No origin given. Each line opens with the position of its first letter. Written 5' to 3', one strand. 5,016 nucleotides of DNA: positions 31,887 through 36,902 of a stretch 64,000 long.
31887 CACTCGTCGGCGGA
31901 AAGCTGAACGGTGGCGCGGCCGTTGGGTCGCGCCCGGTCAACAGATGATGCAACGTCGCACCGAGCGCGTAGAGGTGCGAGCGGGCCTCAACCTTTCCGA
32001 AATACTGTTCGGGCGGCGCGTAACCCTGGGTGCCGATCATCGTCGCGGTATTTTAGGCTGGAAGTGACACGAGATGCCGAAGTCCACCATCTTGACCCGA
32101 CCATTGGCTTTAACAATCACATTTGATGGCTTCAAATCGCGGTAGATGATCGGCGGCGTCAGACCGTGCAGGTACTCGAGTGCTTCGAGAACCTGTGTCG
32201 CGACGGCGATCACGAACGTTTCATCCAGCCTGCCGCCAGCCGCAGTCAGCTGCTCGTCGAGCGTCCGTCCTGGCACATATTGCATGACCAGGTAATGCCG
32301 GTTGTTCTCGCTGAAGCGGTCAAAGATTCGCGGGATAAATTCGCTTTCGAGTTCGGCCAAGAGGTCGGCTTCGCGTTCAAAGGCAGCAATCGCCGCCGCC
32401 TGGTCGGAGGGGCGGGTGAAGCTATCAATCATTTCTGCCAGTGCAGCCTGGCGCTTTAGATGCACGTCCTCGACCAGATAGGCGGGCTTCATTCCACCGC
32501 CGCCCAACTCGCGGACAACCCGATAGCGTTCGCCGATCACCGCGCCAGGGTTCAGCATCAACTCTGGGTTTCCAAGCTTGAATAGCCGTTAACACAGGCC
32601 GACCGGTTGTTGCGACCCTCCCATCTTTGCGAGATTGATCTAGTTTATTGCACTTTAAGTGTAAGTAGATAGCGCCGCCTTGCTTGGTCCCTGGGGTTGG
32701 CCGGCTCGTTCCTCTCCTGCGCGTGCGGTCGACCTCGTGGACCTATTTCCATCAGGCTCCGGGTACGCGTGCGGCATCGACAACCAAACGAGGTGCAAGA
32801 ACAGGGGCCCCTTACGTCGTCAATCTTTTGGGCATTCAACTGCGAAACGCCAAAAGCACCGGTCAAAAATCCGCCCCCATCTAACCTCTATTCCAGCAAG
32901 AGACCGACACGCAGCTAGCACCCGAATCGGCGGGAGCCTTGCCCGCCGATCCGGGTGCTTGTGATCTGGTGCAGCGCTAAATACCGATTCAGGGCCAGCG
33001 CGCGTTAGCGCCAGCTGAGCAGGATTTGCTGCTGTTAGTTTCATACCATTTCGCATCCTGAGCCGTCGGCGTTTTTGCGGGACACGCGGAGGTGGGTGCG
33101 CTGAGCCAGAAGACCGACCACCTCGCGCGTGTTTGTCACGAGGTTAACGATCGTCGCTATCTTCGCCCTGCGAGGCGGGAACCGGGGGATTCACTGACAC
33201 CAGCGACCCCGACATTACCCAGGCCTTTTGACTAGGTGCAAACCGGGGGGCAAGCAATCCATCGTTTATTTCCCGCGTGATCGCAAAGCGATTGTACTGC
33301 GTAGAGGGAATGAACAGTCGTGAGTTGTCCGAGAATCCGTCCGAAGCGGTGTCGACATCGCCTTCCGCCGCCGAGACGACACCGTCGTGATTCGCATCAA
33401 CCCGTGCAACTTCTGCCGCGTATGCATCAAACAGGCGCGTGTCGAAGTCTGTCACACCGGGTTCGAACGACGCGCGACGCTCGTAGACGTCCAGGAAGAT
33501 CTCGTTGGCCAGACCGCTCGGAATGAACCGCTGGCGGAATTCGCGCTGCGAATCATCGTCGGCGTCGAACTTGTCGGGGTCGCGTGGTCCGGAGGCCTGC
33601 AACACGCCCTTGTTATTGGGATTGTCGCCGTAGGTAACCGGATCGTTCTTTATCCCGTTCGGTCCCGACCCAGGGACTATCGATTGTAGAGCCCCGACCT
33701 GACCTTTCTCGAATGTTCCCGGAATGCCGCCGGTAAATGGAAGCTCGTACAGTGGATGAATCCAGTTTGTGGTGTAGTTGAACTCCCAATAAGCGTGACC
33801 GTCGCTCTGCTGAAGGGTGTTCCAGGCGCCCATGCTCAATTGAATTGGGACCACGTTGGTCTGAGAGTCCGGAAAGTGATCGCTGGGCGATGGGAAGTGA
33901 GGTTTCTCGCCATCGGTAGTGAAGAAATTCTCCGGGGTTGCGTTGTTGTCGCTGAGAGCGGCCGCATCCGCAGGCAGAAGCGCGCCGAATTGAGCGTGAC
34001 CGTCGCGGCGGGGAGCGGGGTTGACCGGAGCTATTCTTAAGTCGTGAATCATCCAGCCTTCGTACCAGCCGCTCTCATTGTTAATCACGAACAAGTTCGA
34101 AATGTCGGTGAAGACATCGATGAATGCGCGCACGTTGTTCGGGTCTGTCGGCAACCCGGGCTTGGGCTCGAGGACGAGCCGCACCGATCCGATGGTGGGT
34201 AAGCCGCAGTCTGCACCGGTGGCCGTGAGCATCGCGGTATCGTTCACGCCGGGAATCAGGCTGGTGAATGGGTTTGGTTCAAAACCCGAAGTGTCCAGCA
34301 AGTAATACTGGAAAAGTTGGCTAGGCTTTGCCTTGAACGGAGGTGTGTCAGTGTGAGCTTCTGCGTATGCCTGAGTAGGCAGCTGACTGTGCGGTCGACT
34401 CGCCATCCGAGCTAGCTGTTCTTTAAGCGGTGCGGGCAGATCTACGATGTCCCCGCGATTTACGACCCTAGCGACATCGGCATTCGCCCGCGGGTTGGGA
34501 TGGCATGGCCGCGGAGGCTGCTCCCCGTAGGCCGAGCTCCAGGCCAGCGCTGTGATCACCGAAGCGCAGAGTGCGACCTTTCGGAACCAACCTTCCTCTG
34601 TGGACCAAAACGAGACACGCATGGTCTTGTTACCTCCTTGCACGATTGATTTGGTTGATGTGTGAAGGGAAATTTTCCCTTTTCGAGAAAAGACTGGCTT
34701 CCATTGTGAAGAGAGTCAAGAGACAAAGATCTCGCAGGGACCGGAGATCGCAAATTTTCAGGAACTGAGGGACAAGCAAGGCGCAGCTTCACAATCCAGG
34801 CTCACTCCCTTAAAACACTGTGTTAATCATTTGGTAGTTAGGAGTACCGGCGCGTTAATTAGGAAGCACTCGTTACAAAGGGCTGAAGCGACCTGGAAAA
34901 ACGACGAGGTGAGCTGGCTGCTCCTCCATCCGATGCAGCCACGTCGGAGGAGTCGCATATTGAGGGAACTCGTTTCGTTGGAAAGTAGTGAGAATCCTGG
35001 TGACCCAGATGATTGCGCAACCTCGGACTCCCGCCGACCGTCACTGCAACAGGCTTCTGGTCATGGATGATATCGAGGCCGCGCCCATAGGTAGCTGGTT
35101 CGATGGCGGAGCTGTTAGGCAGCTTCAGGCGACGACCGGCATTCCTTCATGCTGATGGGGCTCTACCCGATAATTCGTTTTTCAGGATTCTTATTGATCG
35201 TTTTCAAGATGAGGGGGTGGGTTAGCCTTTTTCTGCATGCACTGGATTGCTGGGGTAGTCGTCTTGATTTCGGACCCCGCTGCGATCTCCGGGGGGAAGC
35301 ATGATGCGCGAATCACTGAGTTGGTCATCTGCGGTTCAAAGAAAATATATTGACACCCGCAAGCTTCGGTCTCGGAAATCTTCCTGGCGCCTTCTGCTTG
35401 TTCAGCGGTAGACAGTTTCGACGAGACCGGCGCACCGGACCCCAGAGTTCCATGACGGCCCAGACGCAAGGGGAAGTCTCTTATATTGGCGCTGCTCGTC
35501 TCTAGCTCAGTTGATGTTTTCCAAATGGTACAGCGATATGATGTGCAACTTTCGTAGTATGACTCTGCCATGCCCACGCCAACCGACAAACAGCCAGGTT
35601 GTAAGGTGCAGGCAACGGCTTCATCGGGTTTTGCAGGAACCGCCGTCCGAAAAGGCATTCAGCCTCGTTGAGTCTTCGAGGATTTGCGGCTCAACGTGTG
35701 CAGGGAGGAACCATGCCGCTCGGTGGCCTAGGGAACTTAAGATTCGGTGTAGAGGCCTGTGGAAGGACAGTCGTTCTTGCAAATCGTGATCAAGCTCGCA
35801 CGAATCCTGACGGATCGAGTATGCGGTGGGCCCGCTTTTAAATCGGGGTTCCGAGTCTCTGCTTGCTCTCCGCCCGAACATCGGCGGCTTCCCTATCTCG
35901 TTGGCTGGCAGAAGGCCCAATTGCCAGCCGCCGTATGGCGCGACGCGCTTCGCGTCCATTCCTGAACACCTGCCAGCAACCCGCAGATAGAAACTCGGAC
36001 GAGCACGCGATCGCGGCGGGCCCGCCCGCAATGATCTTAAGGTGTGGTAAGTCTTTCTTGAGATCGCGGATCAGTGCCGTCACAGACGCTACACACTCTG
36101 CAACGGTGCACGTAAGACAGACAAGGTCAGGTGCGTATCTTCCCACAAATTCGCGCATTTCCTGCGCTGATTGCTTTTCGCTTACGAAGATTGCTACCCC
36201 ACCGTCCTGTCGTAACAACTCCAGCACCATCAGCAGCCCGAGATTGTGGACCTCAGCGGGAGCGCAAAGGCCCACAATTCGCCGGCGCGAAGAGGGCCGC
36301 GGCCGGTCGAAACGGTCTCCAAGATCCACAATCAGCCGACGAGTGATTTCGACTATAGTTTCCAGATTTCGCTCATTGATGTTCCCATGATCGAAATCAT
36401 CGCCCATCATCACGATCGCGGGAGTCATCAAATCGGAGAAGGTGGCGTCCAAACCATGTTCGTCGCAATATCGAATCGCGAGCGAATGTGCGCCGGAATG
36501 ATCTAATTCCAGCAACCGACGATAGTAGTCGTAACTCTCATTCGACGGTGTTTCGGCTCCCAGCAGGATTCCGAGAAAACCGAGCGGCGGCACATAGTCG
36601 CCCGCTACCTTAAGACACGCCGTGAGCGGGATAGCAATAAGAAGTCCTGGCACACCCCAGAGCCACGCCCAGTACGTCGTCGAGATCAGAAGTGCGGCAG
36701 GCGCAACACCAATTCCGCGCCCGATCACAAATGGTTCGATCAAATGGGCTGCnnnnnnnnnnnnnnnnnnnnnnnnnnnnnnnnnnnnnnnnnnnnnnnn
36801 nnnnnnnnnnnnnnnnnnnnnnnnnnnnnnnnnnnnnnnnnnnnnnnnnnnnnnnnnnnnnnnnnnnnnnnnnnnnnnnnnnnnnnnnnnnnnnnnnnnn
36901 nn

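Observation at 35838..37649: AI-2E family transporter fused to a cobalamin (B12)-binding domain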

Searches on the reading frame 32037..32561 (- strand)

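Call 22: search_protein_families(library=pfam, proteins=[window:32037-32561:-], max_evalue=0.001)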
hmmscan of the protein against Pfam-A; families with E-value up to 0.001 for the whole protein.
window:32037-32561:- (174 aa): 4 families
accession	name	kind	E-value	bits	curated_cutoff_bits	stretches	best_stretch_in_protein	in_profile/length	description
PF00069.31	Pkinase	-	1.9e-26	93.5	31.7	1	13-169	1-150/263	Protein kinase domain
PF07714.23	PK_Tyr_Ser-Thr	-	1.1e-15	58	23.1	1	53-166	40-151/258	Protein tyrosine and serine/threonine kinase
PF01636.29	APH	-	1.9e-08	34.8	23.2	1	17-134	3-110/239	Phosphotransferase enzyme family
PF03109.22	ABC1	-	1.9e-08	34.2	22.9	1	62-171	118-221/244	ABC1 atypical kinase-like domain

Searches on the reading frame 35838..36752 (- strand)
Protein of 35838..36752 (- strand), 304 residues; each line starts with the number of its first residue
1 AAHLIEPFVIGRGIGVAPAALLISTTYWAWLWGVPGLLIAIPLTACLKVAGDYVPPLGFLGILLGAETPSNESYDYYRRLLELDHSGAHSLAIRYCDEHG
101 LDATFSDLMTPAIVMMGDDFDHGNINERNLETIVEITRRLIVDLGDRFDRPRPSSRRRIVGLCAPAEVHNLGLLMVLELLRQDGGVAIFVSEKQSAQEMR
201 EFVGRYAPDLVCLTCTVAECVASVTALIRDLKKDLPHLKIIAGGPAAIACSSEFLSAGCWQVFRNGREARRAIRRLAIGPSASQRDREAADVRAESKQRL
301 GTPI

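Call 35: search_protein_representatives(protein=window:35838-36752:-)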
Query: 304 residues. Proteins with E-value up to 0.001 (for the whole library): 5487; up to 1e-10: 1958; up to 1e-30: 45. The best 150 are listed.
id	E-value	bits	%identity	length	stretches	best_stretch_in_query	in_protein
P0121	3.8e-89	315.2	54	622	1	2-287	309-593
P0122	4.2e-87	308.4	49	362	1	1-275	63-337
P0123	7.4e-71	255.1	50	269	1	47-283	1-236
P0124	4.3e-67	242.7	41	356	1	2-277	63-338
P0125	3.7e-65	236.4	40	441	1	2-279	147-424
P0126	9.2e-65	235.1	51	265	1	2-206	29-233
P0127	4.1e-64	232.9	64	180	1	116-286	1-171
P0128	9.8e-64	231.7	43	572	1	1-293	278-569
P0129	6.1e-62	225.8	92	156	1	34-147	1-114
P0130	6.7e-61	222.4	42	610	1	2-289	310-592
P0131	3.7e-60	220.0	51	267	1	33-223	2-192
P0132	2.7e-54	200.7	43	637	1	58-281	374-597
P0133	3.3e-52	193.9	55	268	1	1-154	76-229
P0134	8.8e-52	192.5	52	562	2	2-151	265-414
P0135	8.2e-49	182.7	39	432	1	2-258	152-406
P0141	1.0e-41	159.4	34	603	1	4-261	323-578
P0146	2.2e-34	135.3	34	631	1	4-244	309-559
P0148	8.0e-34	133.5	26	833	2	4-276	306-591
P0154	1.1e-32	129.7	34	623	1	2-273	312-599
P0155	1.2e-32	129.7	34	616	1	5-251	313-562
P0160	3.7e-32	128.0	33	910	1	3-243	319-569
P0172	8.0e-30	120.3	28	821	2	3-276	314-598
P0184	5.2e-29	117.7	30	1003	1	4-260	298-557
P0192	1.4e-28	116.3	32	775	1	3-243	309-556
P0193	1.7e-28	116.0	30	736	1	2-244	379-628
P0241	1.9e-26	109.3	32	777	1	3-297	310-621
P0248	3.0e-26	108.6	32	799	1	3-251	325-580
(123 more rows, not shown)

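Call 36: search_protein_families(library=pfam, proteins=[P0141, P0146, P0148, P0160, P0184, P0172, P0192, P0193, P0241, P0248], max_evalue=0.001)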
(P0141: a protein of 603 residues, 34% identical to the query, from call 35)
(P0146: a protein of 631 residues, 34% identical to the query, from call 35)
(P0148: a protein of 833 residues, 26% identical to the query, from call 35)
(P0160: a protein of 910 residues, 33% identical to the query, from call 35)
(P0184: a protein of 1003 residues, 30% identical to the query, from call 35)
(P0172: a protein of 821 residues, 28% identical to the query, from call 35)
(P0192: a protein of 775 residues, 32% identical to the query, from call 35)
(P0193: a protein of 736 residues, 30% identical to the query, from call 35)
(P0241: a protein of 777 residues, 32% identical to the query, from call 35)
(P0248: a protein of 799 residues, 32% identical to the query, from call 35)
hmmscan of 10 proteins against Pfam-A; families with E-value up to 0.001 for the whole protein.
P0141 (603 aa): 2 families
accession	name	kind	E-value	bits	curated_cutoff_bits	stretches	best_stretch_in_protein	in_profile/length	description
PF01594.21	AI-2E_transport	-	9.3e-53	179.9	34.3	1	43-369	3-322/327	AI-2E family transporter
PF02310.24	B12-binding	-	1.3e-07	31.9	32.1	1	476-578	2-107/121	B12 binding domain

P0146 (631 aa): 3 families
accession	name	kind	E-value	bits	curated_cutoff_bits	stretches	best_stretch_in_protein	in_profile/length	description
PF01594.21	AI-2E_transport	-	1.3e-47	163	34.3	1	26-355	3-322/327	AI-2E family transporter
PF02310.24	B12-binding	-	4.2e-08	33.5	32.1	1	473-563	2-90/121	B12 binding domain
PF02607.22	B12-binding_2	-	5.2e-06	27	23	1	379-447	3-71/74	B12 binding domain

P0148 (833 aa): 3 families
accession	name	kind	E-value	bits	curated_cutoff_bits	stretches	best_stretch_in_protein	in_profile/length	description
PF01594.21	AI-2E_transport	-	4.5e-47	161.3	34.3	1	20-351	5-321/327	AI-2E family transporter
PF02310.24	B12-binding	-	7.1e-16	58.6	32.1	1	686-800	2-118/121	B12 binding domain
PF02607.22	B12-binding_2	-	7.8e-12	45.7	23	1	603-673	3-73/74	B12 binding domain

P0160 (910 aa): 4 families
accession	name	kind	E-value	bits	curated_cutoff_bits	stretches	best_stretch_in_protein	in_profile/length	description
PF01594.21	AI-2E_transport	-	9.4e-49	166.8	34.3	2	189-366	146-322/327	AI-2E family transporter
PF07228.17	SpoIIE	-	8.2e-31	107.9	25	1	710-899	2-191/192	Stage II sporulation protein E (SpoIIE)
PF02310.24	B12-binding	-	2.6e-11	43.8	32.1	1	500-569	18-87/121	B12 binding domain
PF02607.22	B12-binding_2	-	0.00039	21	23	1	390-445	3-58/74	B12 binding domain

P0184 (1003 aa): 5 families
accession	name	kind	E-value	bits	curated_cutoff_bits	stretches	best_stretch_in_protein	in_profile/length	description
PF01594.21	AI-2E_transport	-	1.9e-45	155.9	34.3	1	19-346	9-324/327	AI-2E family transporter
PF07228.17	SpoIIE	-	8.3e-20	72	25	1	813-1001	2-191/192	Stage II sporulation protein E (SpoIIE)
PF13185.12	GAF_2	-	1.3e-12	48.5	28.6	1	607-739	3-131/136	GAF domain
PF01590.32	GAF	-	1.7e-12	48.4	22.4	1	607-742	1-132/133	GAF domain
PF02310.24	B12-binding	-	8.2e-05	22.9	32.1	1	460-537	10-87/121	B12 binding domain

P0172 (821 aa): 3 families
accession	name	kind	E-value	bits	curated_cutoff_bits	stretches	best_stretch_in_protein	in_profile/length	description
PF01594.21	AI-2E_transport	-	9.4e-49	166.8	34.3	2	187-361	149-322/327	AI-2E family transporter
PF02607.22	B12-binding_2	-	2e-10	41.2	23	1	610-680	3-73/74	B12 binding domain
PF02310.24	B12-binding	-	2.5e-10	40.6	32.1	1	691-781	2-97/121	B12 binding domain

P0192 (775 aa): 6 families
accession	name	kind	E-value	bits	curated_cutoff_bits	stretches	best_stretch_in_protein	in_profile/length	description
PF01594.21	AI-2E_transport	-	4.7e-39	134.9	34.3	1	17-354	8-320/327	AI-2E family transporter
PF01590.32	GAF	-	2.5e-15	57.6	22.4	1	626-755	2-130/133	GAF domain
PF13185.12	GAF_2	-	6.1e-13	49.6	28.6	1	626-754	4-131/136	GAF domain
PF02310.24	B12-binding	-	2.6e-07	31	32.1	1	475-556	6-87/121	B12 binding domain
PF13492.12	GAF_3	-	4.4e-06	27.6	27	1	626-754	2-123/129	GAF domain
PF02607.22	B12-binding_2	-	2.5e-05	24.8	23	1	380-448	3-71/74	B12 binding domain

P0193 (736 aa): 2 families
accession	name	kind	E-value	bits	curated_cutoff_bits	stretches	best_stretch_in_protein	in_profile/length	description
PF01594.21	AI-2E_transport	-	5.8e-56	190.5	34.3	1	100-427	6-322/327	AI-2E family transporter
PF02310.24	B12-binding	-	3.6e-05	24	32.1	1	542-627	2-87/121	B12 binding domain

P0241 (777 aa): 4 families
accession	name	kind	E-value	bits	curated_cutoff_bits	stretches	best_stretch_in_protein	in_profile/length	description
PF01594.21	AI-2E_transport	-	4.8e-46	157.9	34.3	1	16-356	4-321/327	AI-2E family transporter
PF01590.32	GAF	-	6.8e-14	53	22.4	1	635-765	2-129/133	GAF domain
PF13185.12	GAF_2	-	1e-09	39.1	28.6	1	635-763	4-129/136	GAF domain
PF02310.24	B12-binding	-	7.9e-06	26.2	32.1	1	486-565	8-87/121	B12 binding domain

P0248 (799 aa): 2 families
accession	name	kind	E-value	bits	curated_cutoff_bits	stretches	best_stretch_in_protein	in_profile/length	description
PF01594.21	AI-2E_transport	-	1.7e-47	162.7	34.3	1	18-371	3-321/327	AI-2E family transporter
PF02310.24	B12-binding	-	1.7e-09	38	32.1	1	492-572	7-87/121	B12 binding domain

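Call 52: list_cluster_members(proteins=[P0128, P0132, P0141, P0146, P0148, P0160, P0184, P0192, P0154, P0155])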
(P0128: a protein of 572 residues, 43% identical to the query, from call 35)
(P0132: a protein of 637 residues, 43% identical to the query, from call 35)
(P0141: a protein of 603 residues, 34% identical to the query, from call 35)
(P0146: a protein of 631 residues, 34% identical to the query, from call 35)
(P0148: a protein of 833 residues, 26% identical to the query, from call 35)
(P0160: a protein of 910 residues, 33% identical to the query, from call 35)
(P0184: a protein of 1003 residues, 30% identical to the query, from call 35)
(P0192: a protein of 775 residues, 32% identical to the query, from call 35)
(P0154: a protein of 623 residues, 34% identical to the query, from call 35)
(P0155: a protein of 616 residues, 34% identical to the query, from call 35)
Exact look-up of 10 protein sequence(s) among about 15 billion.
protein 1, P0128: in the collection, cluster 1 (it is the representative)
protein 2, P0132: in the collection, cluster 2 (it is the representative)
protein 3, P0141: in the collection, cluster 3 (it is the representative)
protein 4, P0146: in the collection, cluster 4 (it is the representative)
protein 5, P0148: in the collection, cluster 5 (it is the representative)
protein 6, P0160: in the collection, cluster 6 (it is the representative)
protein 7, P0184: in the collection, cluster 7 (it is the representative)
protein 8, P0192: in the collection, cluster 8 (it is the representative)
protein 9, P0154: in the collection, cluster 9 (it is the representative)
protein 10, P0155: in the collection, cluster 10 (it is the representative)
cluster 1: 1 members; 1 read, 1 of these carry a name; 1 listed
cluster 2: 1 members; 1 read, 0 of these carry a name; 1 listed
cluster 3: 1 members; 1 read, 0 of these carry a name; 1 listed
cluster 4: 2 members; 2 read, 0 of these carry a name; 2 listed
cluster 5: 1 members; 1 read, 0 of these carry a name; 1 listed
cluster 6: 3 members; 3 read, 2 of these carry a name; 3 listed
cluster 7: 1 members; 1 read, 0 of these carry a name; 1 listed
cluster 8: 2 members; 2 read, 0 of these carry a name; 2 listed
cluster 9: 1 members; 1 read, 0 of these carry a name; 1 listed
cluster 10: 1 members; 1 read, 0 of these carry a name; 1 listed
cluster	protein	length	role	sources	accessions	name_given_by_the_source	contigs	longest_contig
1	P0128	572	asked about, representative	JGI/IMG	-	predicted PurR-regulated permease PerM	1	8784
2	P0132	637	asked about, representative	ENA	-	-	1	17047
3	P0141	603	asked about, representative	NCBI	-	-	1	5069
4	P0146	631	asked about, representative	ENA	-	-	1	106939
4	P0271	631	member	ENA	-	-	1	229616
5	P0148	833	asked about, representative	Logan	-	-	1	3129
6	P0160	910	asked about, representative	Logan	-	-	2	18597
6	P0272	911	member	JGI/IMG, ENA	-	predicted PurR-regulated permease PerM/serine phosphatase RsbU (regulator of sigma ...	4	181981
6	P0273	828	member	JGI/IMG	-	predicted PurR-regulated permease PerM/serine phosphatase RsbU (regulator of sigma ...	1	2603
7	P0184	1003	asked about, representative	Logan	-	-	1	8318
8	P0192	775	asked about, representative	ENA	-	-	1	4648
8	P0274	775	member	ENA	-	-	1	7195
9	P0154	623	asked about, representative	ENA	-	-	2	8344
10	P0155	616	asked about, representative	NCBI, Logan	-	-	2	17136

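Call 53: find_homologous_proteins(query=P0154, max_evalue=1e-20)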
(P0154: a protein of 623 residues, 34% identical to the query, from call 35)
Query P0154 (623 aa): 5540 proteins with E <= 1e-20 among 8000 candidates; the best 120 are listed.
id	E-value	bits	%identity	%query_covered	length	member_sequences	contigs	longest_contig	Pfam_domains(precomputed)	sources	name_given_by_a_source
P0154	0.0e+0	1373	100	100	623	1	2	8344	PF02310.25,PF01594.23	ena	-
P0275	3.5e-257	873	64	98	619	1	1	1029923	PF02310.25,PF01594.23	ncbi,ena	-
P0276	6.9e-256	869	63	97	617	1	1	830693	PF02310.25,PF01594.23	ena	-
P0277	5.6e-247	839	61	99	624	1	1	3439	PF01594.23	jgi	jgi:predicted PurR-regulated permease PerM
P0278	1.3e-236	805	59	99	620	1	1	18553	PF01594.23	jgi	jgi:predicted PurR-regulated permease PerM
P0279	2.0e-222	758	56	99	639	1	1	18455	PF02310.25,PF01594.23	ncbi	-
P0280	2.4e-222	758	56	100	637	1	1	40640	PF01594.23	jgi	jgi:predicted PurR-regulated permease PerM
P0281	8.2e-214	730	56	97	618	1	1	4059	PF02607.23,PF01594.23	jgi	jgi:predicted PurR-regulated permease PerM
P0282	2.0e-198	679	51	97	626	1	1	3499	PF02607.23,PF01594.23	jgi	jgi:predicted PurR-regulated permease PerM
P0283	2.5e-192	659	50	99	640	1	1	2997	PF02607.23,PF02310.25,PF01594.23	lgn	-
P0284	3.2e-182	625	64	73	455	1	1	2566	PF02607.23,PF01594.23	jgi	jgi:hypothetical protein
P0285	2.0e-181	623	63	71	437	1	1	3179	PF01594.23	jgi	jgi:hypothetical protein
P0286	9.5e-174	597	61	70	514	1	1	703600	PF01594.23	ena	-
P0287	5.6e-170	585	47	96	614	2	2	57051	PF01594.23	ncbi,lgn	-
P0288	9.5e-168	578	46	98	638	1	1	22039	PF01594.23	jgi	jgi:predicted PurR-regulated permease PerM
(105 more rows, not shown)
